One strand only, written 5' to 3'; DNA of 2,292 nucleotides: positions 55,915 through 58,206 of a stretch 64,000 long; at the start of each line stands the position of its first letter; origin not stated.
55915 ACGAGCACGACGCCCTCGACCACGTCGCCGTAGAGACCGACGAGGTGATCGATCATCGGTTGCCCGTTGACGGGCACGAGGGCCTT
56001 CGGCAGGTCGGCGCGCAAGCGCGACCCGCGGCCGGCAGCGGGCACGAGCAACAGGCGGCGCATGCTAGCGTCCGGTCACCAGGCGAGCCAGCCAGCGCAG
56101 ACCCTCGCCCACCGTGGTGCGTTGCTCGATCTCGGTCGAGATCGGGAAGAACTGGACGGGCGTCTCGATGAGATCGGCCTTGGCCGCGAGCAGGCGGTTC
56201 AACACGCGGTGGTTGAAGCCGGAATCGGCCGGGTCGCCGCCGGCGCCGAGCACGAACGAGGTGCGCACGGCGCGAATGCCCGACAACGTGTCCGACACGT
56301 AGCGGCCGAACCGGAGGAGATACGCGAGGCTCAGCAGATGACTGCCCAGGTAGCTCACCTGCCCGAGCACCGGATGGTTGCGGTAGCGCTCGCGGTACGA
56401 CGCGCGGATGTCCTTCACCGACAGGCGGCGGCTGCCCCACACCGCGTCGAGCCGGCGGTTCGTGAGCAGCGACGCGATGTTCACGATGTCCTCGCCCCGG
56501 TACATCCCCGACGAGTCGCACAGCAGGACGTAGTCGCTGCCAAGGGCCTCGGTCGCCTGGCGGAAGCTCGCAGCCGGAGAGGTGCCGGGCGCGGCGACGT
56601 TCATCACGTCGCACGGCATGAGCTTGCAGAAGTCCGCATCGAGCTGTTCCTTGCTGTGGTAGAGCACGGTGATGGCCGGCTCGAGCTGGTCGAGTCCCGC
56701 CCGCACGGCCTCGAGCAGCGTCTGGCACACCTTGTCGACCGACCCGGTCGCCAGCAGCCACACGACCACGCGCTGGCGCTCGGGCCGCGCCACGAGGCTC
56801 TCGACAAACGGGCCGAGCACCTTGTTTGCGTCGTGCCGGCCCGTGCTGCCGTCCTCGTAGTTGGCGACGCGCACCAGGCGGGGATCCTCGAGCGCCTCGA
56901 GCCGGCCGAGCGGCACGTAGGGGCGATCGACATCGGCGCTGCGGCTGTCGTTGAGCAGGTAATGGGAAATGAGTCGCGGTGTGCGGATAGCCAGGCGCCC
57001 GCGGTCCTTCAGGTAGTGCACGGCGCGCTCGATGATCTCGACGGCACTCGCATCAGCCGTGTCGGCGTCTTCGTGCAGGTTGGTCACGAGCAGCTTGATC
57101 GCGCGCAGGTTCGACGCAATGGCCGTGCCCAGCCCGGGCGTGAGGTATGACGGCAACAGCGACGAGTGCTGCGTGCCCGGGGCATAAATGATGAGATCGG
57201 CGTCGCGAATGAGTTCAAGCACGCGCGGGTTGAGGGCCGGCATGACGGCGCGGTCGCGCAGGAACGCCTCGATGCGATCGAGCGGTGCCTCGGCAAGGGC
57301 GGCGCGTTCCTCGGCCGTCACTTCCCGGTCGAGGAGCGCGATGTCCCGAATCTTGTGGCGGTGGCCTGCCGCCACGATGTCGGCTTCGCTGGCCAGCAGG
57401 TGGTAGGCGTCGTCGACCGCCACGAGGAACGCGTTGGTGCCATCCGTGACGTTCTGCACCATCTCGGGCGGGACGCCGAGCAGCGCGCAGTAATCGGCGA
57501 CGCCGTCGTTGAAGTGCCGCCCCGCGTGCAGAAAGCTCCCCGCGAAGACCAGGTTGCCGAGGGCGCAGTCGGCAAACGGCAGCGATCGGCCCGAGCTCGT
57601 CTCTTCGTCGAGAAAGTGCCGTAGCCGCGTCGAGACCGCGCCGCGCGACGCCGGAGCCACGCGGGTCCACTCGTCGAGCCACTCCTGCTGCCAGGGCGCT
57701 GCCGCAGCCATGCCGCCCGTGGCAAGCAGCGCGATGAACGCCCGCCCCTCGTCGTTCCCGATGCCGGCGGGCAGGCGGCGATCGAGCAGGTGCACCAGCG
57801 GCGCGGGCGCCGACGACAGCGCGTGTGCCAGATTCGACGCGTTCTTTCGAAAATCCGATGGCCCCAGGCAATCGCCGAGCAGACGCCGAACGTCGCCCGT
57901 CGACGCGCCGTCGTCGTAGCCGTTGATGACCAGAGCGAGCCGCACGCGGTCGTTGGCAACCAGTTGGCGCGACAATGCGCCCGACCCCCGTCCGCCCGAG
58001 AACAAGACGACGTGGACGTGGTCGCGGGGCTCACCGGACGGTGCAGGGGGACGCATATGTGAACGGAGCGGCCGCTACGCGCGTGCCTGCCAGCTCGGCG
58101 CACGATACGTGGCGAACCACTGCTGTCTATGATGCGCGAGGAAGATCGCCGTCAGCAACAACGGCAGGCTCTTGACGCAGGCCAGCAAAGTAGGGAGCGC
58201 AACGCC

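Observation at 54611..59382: Four-gene operon combining CofC/CofD-like logic with polyprenyl-phosphate glycosyl transfer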

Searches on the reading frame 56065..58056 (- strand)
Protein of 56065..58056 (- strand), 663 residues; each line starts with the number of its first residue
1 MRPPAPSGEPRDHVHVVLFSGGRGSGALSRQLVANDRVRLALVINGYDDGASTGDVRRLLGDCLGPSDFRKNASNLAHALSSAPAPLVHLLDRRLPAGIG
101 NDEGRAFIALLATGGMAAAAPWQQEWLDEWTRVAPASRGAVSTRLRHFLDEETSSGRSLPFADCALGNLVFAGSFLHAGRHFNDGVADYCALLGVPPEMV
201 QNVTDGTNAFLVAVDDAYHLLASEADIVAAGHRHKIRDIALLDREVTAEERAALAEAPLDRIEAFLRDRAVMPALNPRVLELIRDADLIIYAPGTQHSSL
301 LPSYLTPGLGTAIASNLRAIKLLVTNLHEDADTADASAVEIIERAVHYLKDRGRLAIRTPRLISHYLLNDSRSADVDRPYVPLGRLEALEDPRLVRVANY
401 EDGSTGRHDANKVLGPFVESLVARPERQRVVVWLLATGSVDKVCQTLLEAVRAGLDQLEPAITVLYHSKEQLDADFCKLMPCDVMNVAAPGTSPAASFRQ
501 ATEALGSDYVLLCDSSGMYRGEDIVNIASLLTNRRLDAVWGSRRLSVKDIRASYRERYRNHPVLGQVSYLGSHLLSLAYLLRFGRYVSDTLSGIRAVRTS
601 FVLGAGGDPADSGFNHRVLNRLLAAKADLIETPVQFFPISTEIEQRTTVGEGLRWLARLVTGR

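Call 3: search_protein_families(library=pfam, proteins=[window:56065-58056:-], max_evalue=0.01)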
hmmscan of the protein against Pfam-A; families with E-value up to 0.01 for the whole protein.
window:56065-58056:- (663 aa): 1 family
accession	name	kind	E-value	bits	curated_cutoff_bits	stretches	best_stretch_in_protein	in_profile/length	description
PF01933.23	CofD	-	6.8e-16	58.7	30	1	16-371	1-252/290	2-phospho-L-lactate transferase CofD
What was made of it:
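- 56797..58017 (-): N-terminal YvcK/CofD-superfamily domain (about residues 14-420), with a helical insert at about residues 95-160. Pfam CofD on residues 16-371 (call 3).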

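Call 4: search_protein_families(library=ncbifam, proteins=[window:56065-58056:-], max_evalue=0.01)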
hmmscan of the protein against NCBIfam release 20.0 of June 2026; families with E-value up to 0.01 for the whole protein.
window:56065-58056:- (663 aa): 3 families
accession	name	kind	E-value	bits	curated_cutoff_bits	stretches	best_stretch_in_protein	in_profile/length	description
TIGR04357.1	CofD_rel_GAK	hypoth_equivalog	2e-20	73.5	340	1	15-373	3-324/368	GAK system CofD-like protein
TIGR01826.1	CofD_related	subfamily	2.4e-16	60.1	196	2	200-342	90-229/310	uridine diphosphate-N-acetylglucosamine-binding protein YvcK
TIGR04182.1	glyco_TIGR04182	equivalog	0.00012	21.6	325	1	491-599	57-153/293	S-layer glycoprotein N-glycosyltransferase AglJ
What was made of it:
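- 56797..58017 (-): NCBIfam CofD_rel_GAK 2e-20 and YvcK 2.4e-16, both far below their cut-offs (call 4).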

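Call 9: find_homologous_proteins(query=window:56065-58056:-)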
Query window:56065-58056:- (663 aa): 1825 proteins with E <= 0.001 among 8000 candidates; the best 120 are listed.
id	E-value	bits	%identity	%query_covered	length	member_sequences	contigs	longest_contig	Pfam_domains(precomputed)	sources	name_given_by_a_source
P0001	0.0e+0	1413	100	96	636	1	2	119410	PF01933.24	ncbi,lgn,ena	-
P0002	0.0e+0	1164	79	100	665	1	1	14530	PF01933.24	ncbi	-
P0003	0.0e+0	1143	80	98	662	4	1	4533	PF01933.24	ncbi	-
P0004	0.0e+0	1135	80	99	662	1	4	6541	PF01933.24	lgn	-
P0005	0.0e+0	1130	79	98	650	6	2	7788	PF01933.24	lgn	-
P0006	0.0e+0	1096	77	98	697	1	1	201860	PF01933.24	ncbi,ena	-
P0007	9.5e-278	941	83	78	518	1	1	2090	PF01933.24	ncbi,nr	ncbi:MAG TPA: 2-phospho-L-lactate transferase CofD family protein, partial [Vicinamibacterales bacte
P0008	2.7e-234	798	58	97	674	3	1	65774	PF01933.24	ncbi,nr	ncbi:MAG TPA: 2-phospho-L-lactate transferase CofD family protein [Blastocatellia bacterium]|nr:2-ph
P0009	5.9e-230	783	56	98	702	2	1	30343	PF01933.24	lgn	-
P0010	1.6e-228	779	57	99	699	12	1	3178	PF01933.24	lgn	-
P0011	9.1e-228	776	57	98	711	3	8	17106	PF01933.24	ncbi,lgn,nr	ncbi:MAG: YvcK family protein [Acidobacteria bacterium]|nr:YvcK family protein [Acidobacteriota bact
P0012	1.2e-226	773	57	98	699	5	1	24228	PF01933.24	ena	-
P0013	1.3e-226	772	56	98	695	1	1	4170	PF01933.24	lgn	-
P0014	1.7e-226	772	56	99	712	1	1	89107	PF01933.24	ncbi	-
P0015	9.1e-225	766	53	99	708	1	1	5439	PF01933.24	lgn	-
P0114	2.9e-199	682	49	98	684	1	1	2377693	PF01933.24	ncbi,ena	-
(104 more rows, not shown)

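Call 11: find_related_loci(query=A1, collection=genome_contigs, flank=10000)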
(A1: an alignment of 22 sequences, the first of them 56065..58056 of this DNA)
Query A1 (663 aa) in genome_contigs; peptide patterns used: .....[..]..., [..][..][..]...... (x = any residue, [..] = any of these).
428 stretches matched a pattern; 410 encode a relative of the query (tblastn E <= 1e-3); the best 80 are kept; 80 distinct loci.
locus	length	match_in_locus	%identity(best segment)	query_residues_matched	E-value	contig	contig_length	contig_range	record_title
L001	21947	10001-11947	77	1-649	0e+0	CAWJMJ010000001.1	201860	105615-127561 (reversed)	MAG: uncultured Acidobacteriota bacterium isolate MFD02581.bin.2.172 genome assembly, contig: contig_113143, whole genom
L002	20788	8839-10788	58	6-656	0e+0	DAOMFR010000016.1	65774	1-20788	MAG TPA_asm: Blastocatellia bacterium isolate AMR_MDS_4997 NODE_108_length_65774_cov_13.611178, whole genome shotgun seq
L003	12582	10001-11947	57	14-662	0e+0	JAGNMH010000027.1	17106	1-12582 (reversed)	MAG: Acidobacteria bacterium isolate Go_SlAct_bin_180 Go_SlAct_13323_length_17106_cov_5.112433, whole genome shotgun seq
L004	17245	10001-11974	56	5-662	0e+0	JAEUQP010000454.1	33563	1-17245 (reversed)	MAG: Acidobacteria bacterium isolate new MAG-254 k141_2015859, whole genome shotgun sequence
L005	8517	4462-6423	57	9-662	0e+0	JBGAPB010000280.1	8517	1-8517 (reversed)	MAG: Blastocatellia bacterium isolate MAG_AAO_H10.7 AAOH10-7_opera_contig_20566, whole genome shotgun sequence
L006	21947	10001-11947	57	14-662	0e+0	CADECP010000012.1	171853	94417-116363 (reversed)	MAG: uncultured Acidobacteria bacterium isolate Acidobacteria sp. RBC074 genome assembly, contig: MAG074_12, whole genom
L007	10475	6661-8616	55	11-662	0e+0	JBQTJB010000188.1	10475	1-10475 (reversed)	MAG: Blastocatellia bacterium isolate SAW49 c_000000474489, whole genome shotgun sequence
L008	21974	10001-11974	55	6-663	0e+0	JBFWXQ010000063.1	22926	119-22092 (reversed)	MAG: Blastocatellales bacterium isolate CA_2019_TPBS_144 NODE_10564_length_22926_cov_18.528488_TPBS, whole genome shotgu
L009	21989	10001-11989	54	4-663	0e+0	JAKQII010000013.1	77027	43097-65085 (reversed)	MAG: Acidobacteriota bacterium isolate USDE_metabat.86_sub k141_1122994, whole genome shotgun sequence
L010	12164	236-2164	51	13-663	0e+0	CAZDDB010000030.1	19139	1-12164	MAG TPA_asm: uncultured Acidobacteriota bacterium isolate SRP119689_co1_321 genome assembly, contig: NODE_3893_length_19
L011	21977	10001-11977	52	7-663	0e+0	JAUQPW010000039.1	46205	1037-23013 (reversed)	MAG: bacterium isolate JZ-2.bins.100.201901 NODE_1367_length_46205_cov_1.527996, whole genome shotgun sequence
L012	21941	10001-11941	53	14-663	0e+0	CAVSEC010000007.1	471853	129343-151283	MAG: uncultured Gemmatimonadales bacterium isolate MFD02134.bin.2.180 genome assembly, contig: contig_20608, whole genom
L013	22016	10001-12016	51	1-660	0e+0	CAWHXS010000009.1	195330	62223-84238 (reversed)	MAG: uncultured Gemmatimonadales bacterium isolate MFD02242.bin.2.15 genome assembly, contig: contig_46085, whole genome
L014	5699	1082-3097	51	1-660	0e+0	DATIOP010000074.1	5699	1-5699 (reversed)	MAG TPA_asm: Gemmatimonadales bacterium isolate SMAG_U15827 k141_255296, whole genome shotgun sequence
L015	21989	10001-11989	54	2-663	0e+0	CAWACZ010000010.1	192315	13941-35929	MAG: uncultured Acidobacteriota bacterium isolate MFD00962.bin.1.10 genome assembly, contig: contig_45048, whole genome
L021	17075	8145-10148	49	4-663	0e+0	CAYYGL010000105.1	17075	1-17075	MAG TPA_asm: uncultured Calditrichaceae bacterium isolate SRP163575_co1_571 genome assembly, contig: NODE_7166_length_17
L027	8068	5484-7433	53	12-662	0e+0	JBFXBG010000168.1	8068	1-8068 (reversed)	MAG: Gemmatimonadales bacterium isolate CA_2019_TPBS_40 NODE_33970_length_8068_cov_4.858330_TPBS, whole genome shotgun s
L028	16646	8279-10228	50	14-663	0e+0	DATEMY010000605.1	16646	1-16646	MAG TPA_asm: Blastocatellia bacterium isolate SMAG_U8955 k141_3021358, whole genome shotgun sequence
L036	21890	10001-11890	51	4-657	0e+0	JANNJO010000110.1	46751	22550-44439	MAG: Acidobacteriota bacterium isolate SOY_4_C_metabat_76 SOY_4_C_k141_1591534, whole genome shotgun sequence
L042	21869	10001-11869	51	14-657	0e+0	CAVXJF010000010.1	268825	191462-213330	MAG: Vicinamibacterales bacterium isolate MFD05567.bin.1.201 genome assembly, contig: contig_6431, whole genome shotgun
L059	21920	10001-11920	52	14-660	0e+0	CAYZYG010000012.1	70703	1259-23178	MAG TPA_asm: uncultured Vicinamibacterales bacterium isolate SRP329715_co1_323 genome assembly, contig: NODE_426_length_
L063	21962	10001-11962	51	11-663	0e+0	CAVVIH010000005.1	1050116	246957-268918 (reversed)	MAG: uncultured Acidobacteriota bacterium isolate MFD02840.bin.2.178 genome assembly, contig: contig_3026, whole genome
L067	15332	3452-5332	52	14-663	0e+0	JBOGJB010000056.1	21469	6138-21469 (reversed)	MAG: Vicinamibacterales bacterium isolate M3-S_metawrap_bin.293 k127_1628030, whole genome shotgun sequence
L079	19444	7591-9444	52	19-663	0e+0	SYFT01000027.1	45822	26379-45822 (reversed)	MAG: Acidobacteria bacterium isolate F1-60-MAGs081 F1-60__c144240, whole genome shotgun sequence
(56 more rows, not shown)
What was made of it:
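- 56065..58056 (-): Gene for a 663-aa soluble or peripheral fusion protein: a YvcK/CofD-superfamily domain followed by a DPM1-type GT2-like domain. 410 loci in species-representative genomes (call 11).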

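Call 13: find_encoding_contigs(protein=P0001, flank=10000, max_places=2)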
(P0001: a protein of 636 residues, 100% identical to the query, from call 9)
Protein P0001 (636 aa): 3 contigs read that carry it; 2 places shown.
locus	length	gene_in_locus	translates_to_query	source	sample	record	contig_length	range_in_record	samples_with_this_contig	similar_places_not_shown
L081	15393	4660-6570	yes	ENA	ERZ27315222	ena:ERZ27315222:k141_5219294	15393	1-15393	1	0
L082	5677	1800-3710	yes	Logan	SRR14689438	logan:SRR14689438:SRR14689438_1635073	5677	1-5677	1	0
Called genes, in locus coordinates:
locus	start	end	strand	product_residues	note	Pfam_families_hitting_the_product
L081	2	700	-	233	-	?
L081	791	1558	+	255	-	PF13449:Phytase-like (faint), PF06977:SdiA-regulated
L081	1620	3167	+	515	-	-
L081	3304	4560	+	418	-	PF09594:GT87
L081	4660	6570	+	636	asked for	PF01933:CofD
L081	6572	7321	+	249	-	PF00483:NTP_transferase (weak), PF01128:IspD, PF12804:NTP_transf_3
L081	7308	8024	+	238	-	PF00535:Glycos_transf_2, PF13641:Glyco_tranf_2_3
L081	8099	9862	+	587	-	PF05960:DUF885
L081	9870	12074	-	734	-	PF19313:DUF5916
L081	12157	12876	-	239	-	PF13302:Acetyltransf_3, PF00583:Acetyltransf_1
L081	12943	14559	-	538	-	PF00246:Peptidase_M14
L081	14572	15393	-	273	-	?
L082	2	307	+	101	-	?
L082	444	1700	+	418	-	PF09594:GT87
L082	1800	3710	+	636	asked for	PF01933:CofD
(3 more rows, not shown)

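Call 14: find_encoding_contigs(protein=P0008, flank=10000, max_places=1)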
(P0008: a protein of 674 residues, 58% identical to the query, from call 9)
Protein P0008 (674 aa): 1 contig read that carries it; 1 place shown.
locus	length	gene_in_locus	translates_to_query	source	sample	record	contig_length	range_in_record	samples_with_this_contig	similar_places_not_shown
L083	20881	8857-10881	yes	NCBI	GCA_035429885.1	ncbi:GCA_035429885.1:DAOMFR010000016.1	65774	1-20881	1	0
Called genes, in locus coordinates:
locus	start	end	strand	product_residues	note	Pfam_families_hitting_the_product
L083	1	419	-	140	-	PF01661:Macro (weak)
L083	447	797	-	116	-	PF21173:DksA-like_N, PF01258:zf-dskA_traR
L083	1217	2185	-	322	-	PF01073:3Beta_HSD, PF01370:Epimerase, PF02719:Polysacc_synt_2, PF04321:RmlD_sub_bind, PF16363:GDP_Man_Dehyd, PF07993:NAD_binding_4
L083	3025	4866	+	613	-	PF01266:DAO (weak), PF01494:FAD_binding_3 (weak), PF01593:Amino_oxidase, PF13450:NAD_binding_8, PF13738:Pyr_redox_3 (weak)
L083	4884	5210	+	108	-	-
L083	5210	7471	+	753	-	PF13231:PMT_2 (weak)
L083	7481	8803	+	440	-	PF09594:GT87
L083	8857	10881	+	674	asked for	PF01933:CofD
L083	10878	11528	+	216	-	PF00702:Hydrolase, PF13419:HAD_2, PF13242:Hydrolase_like (weak)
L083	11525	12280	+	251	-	PF00483:NTP_transferase (weak), PF12804:NTP_transf_3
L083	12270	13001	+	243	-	PF00535:Glycos_transf_2, PF13641:Glyco_tranf_2_3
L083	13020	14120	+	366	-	PF13506:Glyco_transf_21 (weak), PF00535:Glycos_transf_2, PF10111:Glyco_tranf_2_2, PF13641:Glyco_tranf_2_3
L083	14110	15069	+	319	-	-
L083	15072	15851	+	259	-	PF01522:Polysacc_deac_1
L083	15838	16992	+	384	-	PF04055:Radical_SAM, PF13186:SPASM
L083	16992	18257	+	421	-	PF01943:Polysacc_synt, PF13440:Polysacc_synt_3 (weak)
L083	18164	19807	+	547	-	-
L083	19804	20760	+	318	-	PF01040:UbiA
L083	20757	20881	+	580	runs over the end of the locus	PF13231:PMT_2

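Call 15: find_encoding_contigs(protein=P0114, flank=10000, max_places=1)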
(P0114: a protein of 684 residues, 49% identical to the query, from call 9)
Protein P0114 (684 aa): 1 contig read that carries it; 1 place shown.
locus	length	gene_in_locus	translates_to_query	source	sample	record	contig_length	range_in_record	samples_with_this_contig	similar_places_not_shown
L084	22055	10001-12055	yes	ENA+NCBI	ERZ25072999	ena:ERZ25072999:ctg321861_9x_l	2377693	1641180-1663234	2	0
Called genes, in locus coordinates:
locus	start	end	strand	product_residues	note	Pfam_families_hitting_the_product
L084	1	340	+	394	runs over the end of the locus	PF03062:MBOAT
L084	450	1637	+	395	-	PF27429:LB_356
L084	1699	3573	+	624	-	PF21211:FkbH_N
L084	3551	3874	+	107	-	-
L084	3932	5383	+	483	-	PF16822:ALGX (weak)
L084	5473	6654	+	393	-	PF12715:Abhydrolase_7 (weak), PF05448:AXE1 (weak), PF12146:Hydrolase_4 (weak), PF02230:Abhydrolase_2 (weak)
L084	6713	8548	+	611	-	PF00884:Sulfatase, PF01663:Phosphodiest (weak), PF16347:SGSH_C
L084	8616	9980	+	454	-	PF09594:GT87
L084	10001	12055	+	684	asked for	PF01933:CofD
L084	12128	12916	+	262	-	PF01128:IspD (weak), PF12804:NTP_transf_3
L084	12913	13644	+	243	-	PF00535:Glycos_transf_2, PF13641:Glyco_tranf_2_3 (weak)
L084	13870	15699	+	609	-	-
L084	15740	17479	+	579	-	PF06739:SBBP (faint)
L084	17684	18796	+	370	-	PF13472:Lipase_GDSL_2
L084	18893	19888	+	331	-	PF00535:Glycos_transf_2, PF10111:Glyco_tranf_2_2, PF13506:Glyco_transf_21 (weak), PF13641:Glyco_tranf_2_3, PF13632:Glyco_trans_2_3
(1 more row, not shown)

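Call 16: search_solved_structures(query=A1, max_evalue=0.01, show_alignments=3)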
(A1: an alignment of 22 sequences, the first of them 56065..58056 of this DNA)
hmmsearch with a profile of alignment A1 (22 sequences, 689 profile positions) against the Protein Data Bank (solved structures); distinct sequences matched with E-value up to 0.01: 5.
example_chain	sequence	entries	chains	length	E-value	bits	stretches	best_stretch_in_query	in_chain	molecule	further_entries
2ppv_A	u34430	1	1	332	4.5e-11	44.8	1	12-96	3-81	Uncharacterized protein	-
2hzb_A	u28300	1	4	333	6.1e-11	44.4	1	280-340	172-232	Hypothetical UPF0052 protein BH3568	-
2o2z_A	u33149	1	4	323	1.2e-10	43.4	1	279-340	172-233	hypothetical protein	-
2q7x_A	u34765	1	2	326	1.4e-07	33.3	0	15-72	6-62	UPF0052 protein SP_1565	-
2p0y_A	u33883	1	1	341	5.2e-05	24.8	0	267-328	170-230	Hypothetical protein lp_0780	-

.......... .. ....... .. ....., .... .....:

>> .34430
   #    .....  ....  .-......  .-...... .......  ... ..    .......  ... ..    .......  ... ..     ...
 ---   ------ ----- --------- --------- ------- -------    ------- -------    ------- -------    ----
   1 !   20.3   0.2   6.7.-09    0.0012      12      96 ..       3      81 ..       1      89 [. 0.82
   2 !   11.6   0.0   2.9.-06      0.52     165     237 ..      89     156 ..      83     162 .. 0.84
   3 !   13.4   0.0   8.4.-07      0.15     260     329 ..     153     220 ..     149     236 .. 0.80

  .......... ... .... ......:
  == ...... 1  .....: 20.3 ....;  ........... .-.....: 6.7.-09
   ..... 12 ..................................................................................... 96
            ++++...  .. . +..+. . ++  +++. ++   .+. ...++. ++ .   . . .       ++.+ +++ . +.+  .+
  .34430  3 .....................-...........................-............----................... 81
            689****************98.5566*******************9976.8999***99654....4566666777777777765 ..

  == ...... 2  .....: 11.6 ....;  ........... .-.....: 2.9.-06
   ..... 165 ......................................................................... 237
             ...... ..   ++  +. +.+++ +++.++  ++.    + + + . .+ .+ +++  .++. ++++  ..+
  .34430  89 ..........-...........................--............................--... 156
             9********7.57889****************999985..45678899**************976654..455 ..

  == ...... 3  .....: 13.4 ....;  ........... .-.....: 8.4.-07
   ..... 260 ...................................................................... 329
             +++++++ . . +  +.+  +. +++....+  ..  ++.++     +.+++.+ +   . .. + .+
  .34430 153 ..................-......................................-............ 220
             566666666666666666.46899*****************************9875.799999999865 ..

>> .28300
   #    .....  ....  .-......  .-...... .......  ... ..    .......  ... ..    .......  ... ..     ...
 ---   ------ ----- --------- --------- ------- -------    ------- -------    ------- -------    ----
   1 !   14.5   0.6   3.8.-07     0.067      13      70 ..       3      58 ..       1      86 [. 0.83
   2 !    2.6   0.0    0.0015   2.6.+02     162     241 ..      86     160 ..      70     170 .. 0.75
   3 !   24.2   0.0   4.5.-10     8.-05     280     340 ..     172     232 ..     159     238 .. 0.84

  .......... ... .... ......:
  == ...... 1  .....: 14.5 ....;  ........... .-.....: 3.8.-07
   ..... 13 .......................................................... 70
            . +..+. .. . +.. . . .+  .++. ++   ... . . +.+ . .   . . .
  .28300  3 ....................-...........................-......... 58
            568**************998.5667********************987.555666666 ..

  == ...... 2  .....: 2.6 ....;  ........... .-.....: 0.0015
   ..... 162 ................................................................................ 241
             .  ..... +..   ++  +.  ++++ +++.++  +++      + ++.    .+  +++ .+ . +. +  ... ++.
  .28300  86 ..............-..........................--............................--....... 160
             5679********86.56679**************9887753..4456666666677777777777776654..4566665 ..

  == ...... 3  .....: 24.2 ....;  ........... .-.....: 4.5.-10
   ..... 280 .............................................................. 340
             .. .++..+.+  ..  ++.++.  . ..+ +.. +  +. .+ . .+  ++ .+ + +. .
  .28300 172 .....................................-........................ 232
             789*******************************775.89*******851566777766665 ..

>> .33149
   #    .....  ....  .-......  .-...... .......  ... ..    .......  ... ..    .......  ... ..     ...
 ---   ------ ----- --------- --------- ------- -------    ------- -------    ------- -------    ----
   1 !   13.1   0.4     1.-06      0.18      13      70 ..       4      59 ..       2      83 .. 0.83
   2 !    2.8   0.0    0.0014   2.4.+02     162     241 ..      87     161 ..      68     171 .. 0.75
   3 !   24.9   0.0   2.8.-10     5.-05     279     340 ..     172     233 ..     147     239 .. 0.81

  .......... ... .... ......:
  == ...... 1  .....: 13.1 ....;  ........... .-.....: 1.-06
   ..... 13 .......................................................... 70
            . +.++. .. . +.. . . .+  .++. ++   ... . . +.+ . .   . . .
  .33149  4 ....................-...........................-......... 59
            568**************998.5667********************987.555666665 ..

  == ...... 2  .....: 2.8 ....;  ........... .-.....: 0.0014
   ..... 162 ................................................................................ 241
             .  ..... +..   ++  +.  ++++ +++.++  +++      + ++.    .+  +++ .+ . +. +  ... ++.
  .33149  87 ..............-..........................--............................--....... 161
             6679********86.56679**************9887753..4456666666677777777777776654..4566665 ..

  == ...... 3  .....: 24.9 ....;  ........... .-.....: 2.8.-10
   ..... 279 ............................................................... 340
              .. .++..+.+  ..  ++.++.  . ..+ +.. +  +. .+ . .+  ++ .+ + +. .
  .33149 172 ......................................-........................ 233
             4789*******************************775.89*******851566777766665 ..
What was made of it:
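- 56797..58017 (-): PDB sequence hits are YvcK-type only: 2ppv, 2hzb, 2o2z (call 16).
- On CofD/FbiA (2-phospho-L-lactate / PEP transferase of F420 synthesis): A PDB profile search finds only YvcK-type chains (call 16).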
